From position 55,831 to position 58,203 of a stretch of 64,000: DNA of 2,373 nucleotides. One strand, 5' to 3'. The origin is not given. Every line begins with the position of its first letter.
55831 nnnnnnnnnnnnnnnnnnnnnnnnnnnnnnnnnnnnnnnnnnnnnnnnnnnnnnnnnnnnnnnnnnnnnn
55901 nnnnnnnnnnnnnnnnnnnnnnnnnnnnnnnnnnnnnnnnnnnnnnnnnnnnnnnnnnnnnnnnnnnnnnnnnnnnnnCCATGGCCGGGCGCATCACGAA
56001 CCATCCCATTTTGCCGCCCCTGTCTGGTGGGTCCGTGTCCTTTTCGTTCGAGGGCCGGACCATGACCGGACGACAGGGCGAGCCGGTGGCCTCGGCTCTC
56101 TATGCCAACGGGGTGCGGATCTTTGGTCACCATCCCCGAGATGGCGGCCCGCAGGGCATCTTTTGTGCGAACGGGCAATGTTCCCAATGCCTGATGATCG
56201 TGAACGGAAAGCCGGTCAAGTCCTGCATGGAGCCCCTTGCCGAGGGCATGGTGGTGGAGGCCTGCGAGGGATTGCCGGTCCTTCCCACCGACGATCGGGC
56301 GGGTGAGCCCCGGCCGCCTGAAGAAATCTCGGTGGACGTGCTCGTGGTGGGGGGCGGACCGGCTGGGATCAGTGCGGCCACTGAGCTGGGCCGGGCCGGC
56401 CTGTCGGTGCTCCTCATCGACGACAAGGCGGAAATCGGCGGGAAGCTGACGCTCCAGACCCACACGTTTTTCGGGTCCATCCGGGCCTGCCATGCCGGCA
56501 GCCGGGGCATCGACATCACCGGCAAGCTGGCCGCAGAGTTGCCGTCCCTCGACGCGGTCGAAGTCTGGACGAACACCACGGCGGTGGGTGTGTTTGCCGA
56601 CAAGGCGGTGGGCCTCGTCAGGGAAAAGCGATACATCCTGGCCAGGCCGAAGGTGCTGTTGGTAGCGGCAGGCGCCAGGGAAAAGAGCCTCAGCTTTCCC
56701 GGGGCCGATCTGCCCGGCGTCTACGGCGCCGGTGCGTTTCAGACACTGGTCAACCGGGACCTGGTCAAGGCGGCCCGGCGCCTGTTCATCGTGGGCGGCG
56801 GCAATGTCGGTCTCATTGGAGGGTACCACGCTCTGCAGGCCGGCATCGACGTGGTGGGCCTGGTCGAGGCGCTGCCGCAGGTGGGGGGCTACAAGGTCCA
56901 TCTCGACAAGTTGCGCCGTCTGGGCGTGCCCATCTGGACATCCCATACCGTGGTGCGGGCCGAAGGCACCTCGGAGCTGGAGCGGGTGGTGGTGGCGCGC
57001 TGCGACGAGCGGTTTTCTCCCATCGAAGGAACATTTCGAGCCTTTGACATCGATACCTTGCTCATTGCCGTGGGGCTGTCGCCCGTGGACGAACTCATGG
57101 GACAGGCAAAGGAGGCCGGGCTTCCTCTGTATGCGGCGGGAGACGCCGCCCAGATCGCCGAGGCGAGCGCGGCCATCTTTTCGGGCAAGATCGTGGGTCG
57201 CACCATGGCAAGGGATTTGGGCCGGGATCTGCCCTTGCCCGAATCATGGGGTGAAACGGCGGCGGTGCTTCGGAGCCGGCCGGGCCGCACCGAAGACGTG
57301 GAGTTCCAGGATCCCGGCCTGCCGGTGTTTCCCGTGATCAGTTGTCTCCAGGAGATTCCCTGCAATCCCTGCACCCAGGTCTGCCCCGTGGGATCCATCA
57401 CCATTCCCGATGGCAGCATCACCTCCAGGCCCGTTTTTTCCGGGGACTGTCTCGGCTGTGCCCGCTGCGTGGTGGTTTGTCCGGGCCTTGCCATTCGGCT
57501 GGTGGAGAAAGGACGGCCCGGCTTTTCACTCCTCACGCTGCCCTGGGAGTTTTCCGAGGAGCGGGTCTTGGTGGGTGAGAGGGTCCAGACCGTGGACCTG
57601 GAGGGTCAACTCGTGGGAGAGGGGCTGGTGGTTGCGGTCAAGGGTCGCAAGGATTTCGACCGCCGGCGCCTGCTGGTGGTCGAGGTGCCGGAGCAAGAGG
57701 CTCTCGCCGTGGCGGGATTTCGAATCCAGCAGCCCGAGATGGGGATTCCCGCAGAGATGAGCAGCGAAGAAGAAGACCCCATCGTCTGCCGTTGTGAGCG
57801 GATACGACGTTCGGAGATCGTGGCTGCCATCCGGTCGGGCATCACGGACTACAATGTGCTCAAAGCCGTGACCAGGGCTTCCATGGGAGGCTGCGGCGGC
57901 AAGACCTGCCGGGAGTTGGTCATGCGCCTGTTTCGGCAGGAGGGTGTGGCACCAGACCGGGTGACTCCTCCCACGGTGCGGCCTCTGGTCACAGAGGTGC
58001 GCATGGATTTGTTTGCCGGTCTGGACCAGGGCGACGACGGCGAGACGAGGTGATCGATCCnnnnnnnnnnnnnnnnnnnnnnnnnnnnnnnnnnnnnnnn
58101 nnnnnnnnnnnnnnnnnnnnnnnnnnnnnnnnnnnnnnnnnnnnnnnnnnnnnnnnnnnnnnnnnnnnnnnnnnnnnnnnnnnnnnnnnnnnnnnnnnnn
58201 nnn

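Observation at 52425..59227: Hdr/Mvh/Nfn-type electron-transfer module coupled in one operon to a two-subunit amino-acid/opine-type flavoprotein dehydrogenase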

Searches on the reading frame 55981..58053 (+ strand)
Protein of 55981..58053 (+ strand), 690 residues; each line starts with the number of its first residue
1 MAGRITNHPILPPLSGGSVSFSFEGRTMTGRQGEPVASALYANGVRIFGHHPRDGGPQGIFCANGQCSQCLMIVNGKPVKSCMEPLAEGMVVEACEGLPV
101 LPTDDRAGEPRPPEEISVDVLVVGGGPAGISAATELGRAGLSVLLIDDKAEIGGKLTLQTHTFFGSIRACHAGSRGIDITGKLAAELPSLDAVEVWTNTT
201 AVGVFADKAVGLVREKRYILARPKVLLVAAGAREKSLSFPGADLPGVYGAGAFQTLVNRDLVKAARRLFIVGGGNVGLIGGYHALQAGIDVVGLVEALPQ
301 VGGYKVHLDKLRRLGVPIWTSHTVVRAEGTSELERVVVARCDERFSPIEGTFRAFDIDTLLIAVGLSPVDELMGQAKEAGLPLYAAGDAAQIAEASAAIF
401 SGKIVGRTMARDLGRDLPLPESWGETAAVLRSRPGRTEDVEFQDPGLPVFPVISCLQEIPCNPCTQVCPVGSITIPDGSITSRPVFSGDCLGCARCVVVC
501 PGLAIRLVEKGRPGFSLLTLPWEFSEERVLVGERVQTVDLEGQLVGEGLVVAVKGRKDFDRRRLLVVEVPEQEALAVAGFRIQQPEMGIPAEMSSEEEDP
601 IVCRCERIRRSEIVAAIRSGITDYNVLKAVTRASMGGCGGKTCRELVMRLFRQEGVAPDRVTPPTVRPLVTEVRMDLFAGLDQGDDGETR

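Call 8: search_protein_families(library=pfam, proteins=[window:55981-58053:+], max_evalue=0.01)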
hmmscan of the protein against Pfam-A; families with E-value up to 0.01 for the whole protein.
window:55981-58053:+ (690 aa): 22 families
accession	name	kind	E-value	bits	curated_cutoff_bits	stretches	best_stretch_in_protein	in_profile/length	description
PF13510.11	Fer2_4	-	8.9e-25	87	22.8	1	18-94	3-79/82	2Fe-2S iron-sulfur cluster binding domain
PF07992.20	Pyr_redox_2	-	1.9e-24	87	26.1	1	119-383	2-251/291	Pyridine nucleotide-disulphide oxidoreductase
PF12831.13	FAD_oxidored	-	5.3e-11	42.9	27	1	119-164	1-46/416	FAD dependent oxidoreductase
PF04324.20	Fer2_BFD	-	8.4e-10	39.3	26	1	601-652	1-49/50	BFD-like [2Fe-2S] binding domain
PF00070.33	Pyr_redox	-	2.5e-08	34.7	22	1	267-338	1-79/82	Pyridine nucleotide-disulphide oxidoreductase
PF13450.12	NAD_binding_8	-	6.5e-08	33.2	21.9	1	122-158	1-37/68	NAD(P)-binding Rossmann-like domain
PF03486.20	HI0933_like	-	1.2e-07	31.9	50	1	119-158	2-41/244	HI0933-like protein Rossmann domain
PF00890.30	FAD_binding_2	-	1.6e-06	28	20.4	1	119-167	1-45/414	FAD binding domain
PF01494.25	FAD_binding_3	-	2.5e-06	27.4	22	1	118-150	2-34/349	FAD binding domain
PF01946.23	Thi4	-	9.7e-06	25.4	26.2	1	117-158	17-59/235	Thi4 family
PF01134.28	GIDA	-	1.7e-05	24.5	22.1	1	119-192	1-61/391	Glucose inhibited division protein A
PF25160.1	LdpA_Fe-S-bd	-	1.8e-05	24.9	27.6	1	462-506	7-44/49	LdpA Fe-S cluster-binding domain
PF01266.30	DAO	-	7.2e-05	22.9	27.9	1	119-154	1-37/353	FAD dependent oxidoreductase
PF12838.12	Fer4_7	-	7.8e-05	23.5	27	1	460-501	4-49/52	4Fe-4S dicluster domain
PF13187.11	Fer4_9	-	0.00017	22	27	1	461-502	5-49/52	4Fe-4S dicluster domain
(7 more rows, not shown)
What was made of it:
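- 55981..58053 (+): ORF C (690 aa): a fused gamma/alpha-type subunit. It holds a [2Fe-2S] site (C62x4C67x2C70x11C82), an FAD motif (GGGPAG), a second dinucleotide site (GGGNVG), a 2x[4Fe-4S] insert (aa 455-501) and a BFD-type [2Fe-2S] site (C603xC605...C638x4C643). Pfam (call 8).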

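Call 9: search_protein_families(library=ncbifam, proteins=[window:55981-58053:+], max_evalue=0.01)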
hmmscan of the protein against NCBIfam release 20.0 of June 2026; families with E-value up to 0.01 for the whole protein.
window:55981-58053:+ (690 aa): 116 families (the best 25 are shown)
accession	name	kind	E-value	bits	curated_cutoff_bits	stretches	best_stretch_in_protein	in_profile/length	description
TIGR01372.1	soxA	subfamily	3.4e-46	157.6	1164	2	118-377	169-431/996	sarcosine oxidase subunit alpha family protein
NF009410.0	PRK12771.1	subfamily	5.7e-13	48.3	516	2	114-156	135-177/566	NAD(P)-binding protein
NF041087.1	bile_acid_BaiCD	equivalog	9.5e-13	47.1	825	1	119-408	382-641/642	bile acid Fe-S flavoenzyme BaiCD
TIGR03997.1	mycofact_OYE_2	equivalog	1.8e-12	46.5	793.15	1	118-408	380-644/645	mycofactocin system FadH/OYE family oxidoreductase 2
TIGR01292.1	TRX_reduct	equivalog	8.1e-12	44.5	343.45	1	119-376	2-246/300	thioredoxin-disulfide reductase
NF040770.1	hetero_SS_HdrA2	exception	1.7e-11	43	1100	1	115-164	137-186/777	CoB-CoM heterodisulfide reductase HdrA2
TIGR02374.1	nitri_red_nirB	equivalog_domain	5.2e-11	41.7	578.35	1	568-657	387-471/794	nitrite reductase large subunit NirB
TIGR03140.1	AhpF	equivalog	1.5e-10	40.3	502.9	1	117-374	212-456/515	alkyl hydroperoxide reductase subunit F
NF004943.0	PRK06292.2-1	equivalog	3.9e-10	39.1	432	1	117-155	3-41/456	dihydrolipoyl dehydrogenase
NF045599.1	bili_reduct_long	exception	4e-10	38.6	750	2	220-399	463-631/641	bilirubin reductase, long form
TIGR01350.1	lipoamide_DH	equivalog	1.6e-09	37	408.8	1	118-154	2-37/461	dihydrolipoyl dehydrogenase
NF009409.0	PRK12770.1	subfamily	1.7e-08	33.9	343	1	114-370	15-289/360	putative glutamate synthase subunit beta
NF041891.1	hdrA_Methbact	equivalog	3.4e-08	32.2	1300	1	119-157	135-173/762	ferredoxin:CoB-CoM heterodisulfide reductase subunit HdrA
TIGR03377.1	glycerol3P_GlpA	equivalog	7.1e-08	31.4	552.8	1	593-658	414-480/530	anaerobic glycerol-3-phosphate dehydrogenase subunit GlpA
NF038196.1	ferrodoxin_EFR1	subfamily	1.6e-07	31.6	75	1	459-508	187-232/242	EFR1 family ferrodoxin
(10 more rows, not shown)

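Call 19: find_homologous_proteins(query=window:55981-58053:+, max_evalue=1e-20)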
Query window:55981-58053:+ (690 aa): 7233 proteins with E <= 1e-20 among 8000 candidates; the best 120 are listed.
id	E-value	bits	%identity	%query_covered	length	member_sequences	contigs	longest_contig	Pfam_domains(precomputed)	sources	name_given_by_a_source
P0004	0.0e+0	1538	100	100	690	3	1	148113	PF13450.13,PF07992.21,PF00070.34,PF04324.21,PF03486.21,PF01134.29,PF01494.26,PF12831.14,PF01946.24,PF13510.12,PF00890.31,PF25160.2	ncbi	-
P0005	0.0e+0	1338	86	100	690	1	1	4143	PF13450.13,PF07992.21,PF00070.34,PF04324.21,PF03486.21,PF12838.13,PF01134.29,PF01494.26,PF12831.14,PF01946.24,PF13510.12,PF00890.31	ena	-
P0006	0.0e+0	1309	84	99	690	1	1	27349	PF01946.24,PF01266.31,PF13510.12,PF13450.13,PF00890.31,PF07992.21,PF00070.34,PF04324.21,PF03486.21,PF01494.26,PF12831.14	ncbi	-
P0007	0.0e+0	1079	70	99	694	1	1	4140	PF13450.13,PF07992.21,PF00070.34,PF04324.21,PF03486.21,PF01494.26,PF12831.14,PF01946.24,PF01266.31,PF13510.12,PF00890.31,PF25160.2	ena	-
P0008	0.0e+0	1074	69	100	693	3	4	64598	PF13450.13,PF07992.21,PF00070.34,PF04324.21,PF03486.21,PF01494.26,PF12831.14,PF01946.24,PF01266.31,PF13510.12,PF00890.31,PF25160.2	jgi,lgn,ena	-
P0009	0.0e+0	1018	68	99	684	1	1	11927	PF13450.13,PF07992.21,PF00070.34,PF04324.21,PF03486.21,PF01134.29,PF01494.26,PF12831.14,PF01946.24,PF01266.31,PF13510.12,PF01593.31,PF00890.31,PF00037.33,PF25160.2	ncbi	-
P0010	9.9e-298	1007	65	100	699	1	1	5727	PF01946.24,PF13510.12,PF13450.13,PF00890.31,PF07992.21,PF00070.34,PF04324.21,PF03486.21,PF01494.26,PF12831.14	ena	-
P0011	2.8e-293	992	65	100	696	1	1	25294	PF13510.12,PF13450.13,PF07992.21,PF00070.34,PF04324.21,PF03486.21,PF01494.26,PF12831.14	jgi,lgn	jgi:NADPH-dependent 2,4-dienoyl-CoA reductase/sulfur reductase-like enzyme/Pyruvate/2-oxoacid:ferred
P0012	8.9e-293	991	63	98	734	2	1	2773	PF01946.24,PF13510.12,PF13450.13,PF00890.31,PF07992.21,PF00070.34,PF04324.21,PF03486.21,PF01494.26,PF12831.14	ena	-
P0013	8.2e-290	981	62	98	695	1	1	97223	PF01946.24,PF01266.31,PF13510.12,PF13450.13,PF00890.31,PF07992.21,PF00070.34,PF04324.21,PF03486.21,PF01494.26,PF12831.14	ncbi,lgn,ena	-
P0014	9.1e-288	974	63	99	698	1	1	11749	PF13510.12,PF13450.13,PF07992.21,PF00070.34,PF04324.21,PF03486.21,PF01494.26,PF12831.14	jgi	jgi:NADPH-dependent 2,4-dienoyl-CoA reductase/sulfur reductase-like enzyme/Fe-S-cluster-containing h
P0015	2.6e-274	930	60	98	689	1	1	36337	PF13510.12,PF13450.13,PF07992.21,PF00070.34,PF04324.21,PF03486.21,PF12838.13,PF13187.12,PF01494.26,PF12831.14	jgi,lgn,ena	-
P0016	9.3e-274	928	62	99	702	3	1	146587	PF13450.13,PF07992.21,PF00070.34,PF04324.21,PF03486.21,PF12838.13,PF01494.26,PF12831.14,PF13510.12,PF00037.33,PF25160.2,PF13187.12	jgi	jgi:NADPH-dependent 2,4-dienoyl-CoA reductase/sulfur reductase-like enzyme/Fe-S-cluster-containing h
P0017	2.8e-273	926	62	99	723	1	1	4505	PF13450.13,PF07992.21,PF00070.34,PF04324.21,PF03486.21,PF01494.26,PF12831.14,PF13510.12,PF00890.31,PF00037.33,PF25160.2,PF13187.12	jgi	jgi:NADPH-dependent 2,4-dienoyl-CoA reductase/sulfur reductase-like enzyme/ferredoxin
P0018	1.3e-272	924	60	98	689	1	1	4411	PF13510.12,PF13450.13,PF07992.21,PF00070.34,PF04324.21,PF03486.21,PF12838.13,PF01494.26,PF12831.14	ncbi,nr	ncbi:MAG: FAD-dependent oxidoreductase [Planctomycetes bacterium]|nr:FAD-dependent oxidoreductase [P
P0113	1.4e-257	874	59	99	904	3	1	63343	PF14697.12,PF13450.13,PF02662.22,PF07992.21,PF00070.34,PF04324.21,PF03486.21,PF12838.13,PF01494.26,PF12831.14,PF13510.12,PF00890.31,PF00037.33,PF13237.12,PF13187.12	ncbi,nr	ncbi:MAG: FAD-dependent oxidoreductase, partial [Proteobacteria bacterium]|nr:FAD-dependent oxidored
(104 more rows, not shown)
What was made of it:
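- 55981..58053 (+): More than 7000 homologues were found (call 19).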

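Call 21: find_related_loci(query=window:55981-58053:+, collection=genome_contigs, flank=10000)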
Query window:55981-58053:+ (690 aa) in genome_contigs; peptide patterns used: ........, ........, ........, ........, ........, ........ (x = any residue, [..] = any of these).
600 stretches matched a pattern (row limit reached: there are more); 582 encode a relative of the query (tblastn E <= 1e-3); the best 80 are kept; 80 distinct loci.
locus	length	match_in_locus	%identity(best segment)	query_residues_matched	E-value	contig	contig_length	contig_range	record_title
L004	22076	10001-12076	69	1-690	0e+0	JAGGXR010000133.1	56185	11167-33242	MAG: Deltaproteobacteria bacterium isolate AUK157 PB_MBMC_111_c_000000000151, whole genome shotgun sequence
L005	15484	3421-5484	58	4-690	0e+0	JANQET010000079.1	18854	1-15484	MAG: Myxococcota bacterium isolate PL23a_bin.40 k99_3658500, whole genome shotgun sequence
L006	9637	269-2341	60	3-689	0e+0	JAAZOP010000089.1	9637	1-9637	MAG: Myxococcales bacterium isolate AS27yjCOA_73 30198_AS27, whole genome shotgun sequence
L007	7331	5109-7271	60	1-683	0e+0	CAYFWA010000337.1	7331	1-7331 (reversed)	MAG TPA_asm: uncultured Myxococcales bacterium isolate ERP107533_co1_80 genome assembly, contig: NODE_12187_length_7331_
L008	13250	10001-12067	58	4-688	0e+0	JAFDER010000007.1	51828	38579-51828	MAG: Deltaproteobacteria bacterium isolate Meg19_46_Bin_197 Meg19_46_Bin_197_scaffold_976, whole genome shotgun sequence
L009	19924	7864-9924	59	4-688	0e+0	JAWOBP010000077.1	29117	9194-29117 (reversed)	MAG: Polyangia bacterium isolate BLK3-3.bin.217 k191_2138727, whole genome shotgun sequence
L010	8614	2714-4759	58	4-685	0e+0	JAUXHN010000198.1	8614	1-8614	MAG: Deltaproteobacteria bacterium isolate CSMAG_2956 CSMAG_2956_k119_59662_length_8614_cov_6.0000, whole genome shotgun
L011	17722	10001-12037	57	4-680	0e+0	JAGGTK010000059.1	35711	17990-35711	MAG: bacterium isolate AUK046 PB_MANV_046_c_000000000104, whole genome shotgun sequence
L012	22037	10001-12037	57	4-680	0e+0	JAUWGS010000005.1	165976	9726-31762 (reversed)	MAG: Planctomycetales bacterium isolate CSMAG_2248 CSMAG_2248_k141_1941375_length_165976_cov_34.9910, whole genome shotg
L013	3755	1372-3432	57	4-685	0e+0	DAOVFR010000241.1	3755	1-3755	MAG TPA_asm: Candidatus Krumholzibacteriota bacterium isolate CSMAG_1114 CSMAG_1114_k141_2615789_length_3755_cov_7.0000,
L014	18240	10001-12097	60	1-679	0e+0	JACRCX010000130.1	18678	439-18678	MAG: Deltaproteobacteria bacterium isolate NC_groundwater_1657_Pr3_B-0.1um_71_34 SR-2_scaffold_141_3200682, whole genome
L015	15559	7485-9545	60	4-688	0e+0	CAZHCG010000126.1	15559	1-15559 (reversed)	MAG TPA_asm: uncultured Myxococcales bacterium isolate binchicken_co17_433 genome assembly, contig: NODE_8970_length_155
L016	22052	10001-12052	57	2-680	0e+0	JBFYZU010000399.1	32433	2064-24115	MAG: Myxococcota bacterium isolate PPR_0446 k121_3429385, whole genome shotgun sequence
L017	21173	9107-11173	55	2-685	0e+0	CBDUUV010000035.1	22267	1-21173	MAG TPA_asm: uncultured bacterium isolate SRR22302361_binner13_Refined_86 genome assembly, contig: ERZ25748748.866, whol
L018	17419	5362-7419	55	4-686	0e+0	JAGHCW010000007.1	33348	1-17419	MAG: bacterium isolate AUK292 PB_MBMC_246_c_000000000142, whole genome shotgun sequence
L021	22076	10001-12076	54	1-686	0e+0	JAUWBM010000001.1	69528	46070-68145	MAG: Thermoplasmatota archaeon isolate CSMAG_1320 CSMAG_1320_k141_2022115_length_69528_cov_16.4286, whole genome shotgun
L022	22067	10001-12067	56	4-687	0e+0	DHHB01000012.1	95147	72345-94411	MAG TPA_asm: bacterium UBP1_UBA4783 isolate UBA4783 UBA4783_contig_2753, whole genome shotgun sequence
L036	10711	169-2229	56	4-685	0e+0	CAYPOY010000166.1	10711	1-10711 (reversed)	MAG TPA_asm: uncultured Anaerolineales bacterium isolate SRP214966_co5_314 genome assembly, contig: NODE_6019_length_107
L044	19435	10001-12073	53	4-688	0e+0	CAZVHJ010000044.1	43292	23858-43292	MAG TPA_asm: uncultured Spirochaetaceae bacterium isolate binchicken_co178_254 genome assembly, contig: NODE_1412_length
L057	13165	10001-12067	56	4-682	0e+0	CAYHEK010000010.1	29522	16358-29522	MAG TPA_asm: uncultured Thermotogae bacterium isolate ERP119294_co4_459 genome assembly, contig: NODE_1275_length_29522_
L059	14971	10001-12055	55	2-683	0e+0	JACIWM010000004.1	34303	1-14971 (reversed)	MAG: Candidatus Bipolaricaulota bacterium isolate MAG-26 Bipolaricaulaceae_A3_bin16_Scaffold_4, whole genome shotgun seq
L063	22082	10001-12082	52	4-687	0e+0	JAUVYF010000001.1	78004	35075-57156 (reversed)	MAG: Candidatus Bipolaricaulota bacterium isolate CSMAG_1235 CSMAG_1235_k141_46507_length_78004_cov_18.1365, whole genom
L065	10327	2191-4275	51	4-690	0e+0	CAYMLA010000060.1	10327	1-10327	MAG TPA_asm: uncultured Bdellovibrionales bacterium isolate SRP141376_co3_196 genome assembly, contig: NODE_17695_length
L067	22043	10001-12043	55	4-681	0e+0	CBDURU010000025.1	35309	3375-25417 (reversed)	MAG TPA_asm: uncultured bacterium isolate SRR21487743_binner23_Refined_23 genome assembly, contig: ERZ25748485.171, whol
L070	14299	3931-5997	50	4-686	0e+0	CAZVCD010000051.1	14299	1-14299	MAG TPA_asm: uncultured Victivallales bacterium isolate binchicken_co49_16 genome assembly, contig: NODE_1502_length_142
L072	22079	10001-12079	54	4-685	0e+0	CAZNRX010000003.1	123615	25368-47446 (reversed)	MAG TPA_asm: uncultured Anaerolineales bacterium isolate binchicken_co17_270 genome assembly, contig: NODE_385_length_12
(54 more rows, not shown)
